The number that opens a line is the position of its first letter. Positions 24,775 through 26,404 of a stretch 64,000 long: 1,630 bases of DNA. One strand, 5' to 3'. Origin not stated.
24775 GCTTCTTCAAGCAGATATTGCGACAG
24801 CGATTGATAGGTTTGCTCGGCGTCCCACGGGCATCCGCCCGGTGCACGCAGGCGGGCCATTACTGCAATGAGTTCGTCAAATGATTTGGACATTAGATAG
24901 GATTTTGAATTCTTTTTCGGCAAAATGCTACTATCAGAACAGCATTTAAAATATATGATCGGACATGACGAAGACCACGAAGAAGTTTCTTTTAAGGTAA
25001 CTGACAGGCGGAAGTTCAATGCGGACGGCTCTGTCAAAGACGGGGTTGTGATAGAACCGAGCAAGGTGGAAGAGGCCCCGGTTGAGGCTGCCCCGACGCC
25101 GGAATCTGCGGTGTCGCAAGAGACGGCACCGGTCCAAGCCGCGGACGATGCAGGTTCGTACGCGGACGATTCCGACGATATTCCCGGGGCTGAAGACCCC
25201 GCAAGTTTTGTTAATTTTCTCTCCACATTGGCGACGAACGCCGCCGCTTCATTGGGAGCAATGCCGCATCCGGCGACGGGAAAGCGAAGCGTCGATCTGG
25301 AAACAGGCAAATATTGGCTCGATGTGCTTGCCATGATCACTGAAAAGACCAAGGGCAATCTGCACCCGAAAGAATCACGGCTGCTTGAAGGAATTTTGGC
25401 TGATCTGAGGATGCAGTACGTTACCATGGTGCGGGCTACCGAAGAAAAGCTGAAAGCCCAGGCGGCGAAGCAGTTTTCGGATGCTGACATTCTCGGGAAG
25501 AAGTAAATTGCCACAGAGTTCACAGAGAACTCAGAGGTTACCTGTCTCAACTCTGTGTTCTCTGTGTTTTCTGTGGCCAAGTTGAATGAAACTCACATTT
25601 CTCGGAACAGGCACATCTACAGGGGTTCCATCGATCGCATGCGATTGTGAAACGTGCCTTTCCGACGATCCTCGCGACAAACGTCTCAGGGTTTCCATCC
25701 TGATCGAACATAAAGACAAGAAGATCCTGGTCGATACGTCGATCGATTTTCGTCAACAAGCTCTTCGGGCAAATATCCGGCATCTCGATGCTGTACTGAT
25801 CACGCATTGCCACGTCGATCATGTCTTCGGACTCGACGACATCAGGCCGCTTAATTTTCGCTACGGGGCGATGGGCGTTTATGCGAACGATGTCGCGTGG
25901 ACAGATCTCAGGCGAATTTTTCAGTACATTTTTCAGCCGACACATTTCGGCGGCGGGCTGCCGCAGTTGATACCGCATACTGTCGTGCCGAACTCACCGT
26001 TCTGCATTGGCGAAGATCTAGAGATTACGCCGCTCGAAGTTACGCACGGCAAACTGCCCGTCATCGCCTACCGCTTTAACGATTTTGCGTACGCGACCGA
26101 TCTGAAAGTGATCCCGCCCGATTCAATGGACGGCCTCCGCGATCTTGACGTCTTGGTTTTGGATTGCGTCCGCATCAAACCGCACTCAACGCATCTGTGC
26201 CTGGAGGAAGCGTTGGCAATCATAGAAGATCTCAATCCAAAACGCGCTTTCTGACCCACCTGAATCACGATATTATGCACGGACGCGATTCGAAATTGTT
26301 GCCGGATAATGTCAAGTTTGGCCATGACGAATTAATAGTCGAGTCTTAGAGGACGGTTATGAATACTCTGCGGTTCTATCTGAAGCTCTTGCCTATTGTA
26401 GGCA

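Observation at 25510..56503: Family of architecture-conserved, sequence-variable hairpins (arms built of three tandem 8-9 nt units) that precisely fill intercistronic gaps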

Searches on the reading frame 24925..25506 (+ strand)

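Call 48: search_protein_families(library=pfam, proteins=[window:24925-25506:+], max_evalue=0.001)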
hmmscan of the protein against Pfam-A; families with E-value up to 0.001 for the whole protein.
window:24925-25506:+ (193 aa): 1 family
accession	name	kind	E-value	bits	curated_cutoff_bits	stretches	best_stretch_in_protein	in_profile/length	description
PF08899.16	DUF1844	-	1.6e-24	86.2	27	1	93-166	2-75/76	Domain of unknown function (DUF1844)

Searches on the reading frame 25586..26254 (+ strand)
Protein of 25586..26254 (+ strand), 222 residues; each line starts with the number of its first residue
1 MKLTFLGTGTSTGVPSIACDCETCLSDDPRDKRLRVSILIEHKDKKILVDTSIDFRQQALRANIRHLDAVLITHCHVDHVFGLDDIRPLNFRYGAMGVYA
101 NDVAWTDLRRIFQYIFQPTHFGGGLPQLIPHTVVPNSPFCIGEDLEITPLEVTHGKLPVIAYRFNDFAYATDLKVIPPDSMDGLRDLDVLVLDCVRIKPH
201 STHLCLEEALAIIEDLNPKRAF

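Call 48: search_protein_families(library=pfam, proteins=[window:25586-26254:+], max_evalue=0.001)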
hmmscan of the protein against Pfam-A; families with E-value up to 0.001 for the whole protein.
window:25586-26254:+ (222 aa): 2 families
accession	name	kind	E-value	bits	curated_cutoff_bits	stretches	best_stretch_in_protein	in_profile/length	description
PF12706.13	Lactamase_B_2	-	1.8e-35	122.8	27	1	46-221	2-195/200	Beta-lactamase superfamily domain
PF00753.33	Lactamase_B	-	6.1e-13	49.6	22.7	1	36-155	7-129/196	Metallo-beta-lactamase superfamily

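Call 60: find_related_loci(query=window:25586-26254:+, collection=metagenome_contigs, flank=1500)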
Query window:25586-26254:+ (222 aa) in metagenome_contigs; peptide patterns used: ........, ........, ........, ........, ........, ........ (x = any residue, [..] = any of these).
600 stretches matched a pattern (row limit reached: there are more); 514 encode a relative of the query (tblastn E <= 1e-3); the best 80 are kept; 80 distinct loci.
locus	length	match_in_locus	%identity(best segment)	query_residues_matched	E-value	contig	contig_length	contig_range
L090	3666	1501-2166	91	1-222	2e-140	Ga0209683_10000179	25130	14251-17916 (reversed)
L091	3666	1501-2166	91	1-222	1e-141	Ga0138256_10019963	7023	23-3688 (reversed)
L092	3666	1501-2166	91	1-222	2e-139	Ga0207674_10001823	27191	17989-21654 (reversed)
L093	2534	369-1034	92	1-222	1e-142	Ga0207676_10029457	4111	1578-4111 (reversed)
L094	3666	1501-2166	91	1-222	7e-139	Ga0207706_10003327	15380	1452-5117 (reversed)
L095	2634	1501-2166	91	1-222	9e-142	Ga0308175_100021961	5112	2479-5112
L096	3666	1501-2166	90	1-222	2e-138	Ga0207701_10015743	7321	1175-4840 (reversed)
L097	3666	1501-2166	91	1-222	2e-138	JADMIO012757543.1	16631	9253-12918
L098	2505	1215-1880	90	1-222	7e-145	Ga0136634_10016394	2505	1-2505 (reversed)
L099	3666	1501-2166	90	1-222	5e-138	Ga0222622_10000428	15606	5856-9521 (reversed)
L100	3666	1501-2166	89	1-222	4e-137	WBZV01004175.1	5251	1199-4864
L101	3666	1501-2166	89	1-222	7e-136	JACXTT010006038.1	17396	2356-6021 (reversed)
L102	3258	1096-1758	90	1-222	1e-137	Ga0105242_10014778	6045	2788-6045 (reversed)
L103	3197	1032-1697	87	1-222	3e-138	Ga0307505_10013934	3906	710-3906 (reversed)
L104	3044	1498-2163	88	1-222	5e-140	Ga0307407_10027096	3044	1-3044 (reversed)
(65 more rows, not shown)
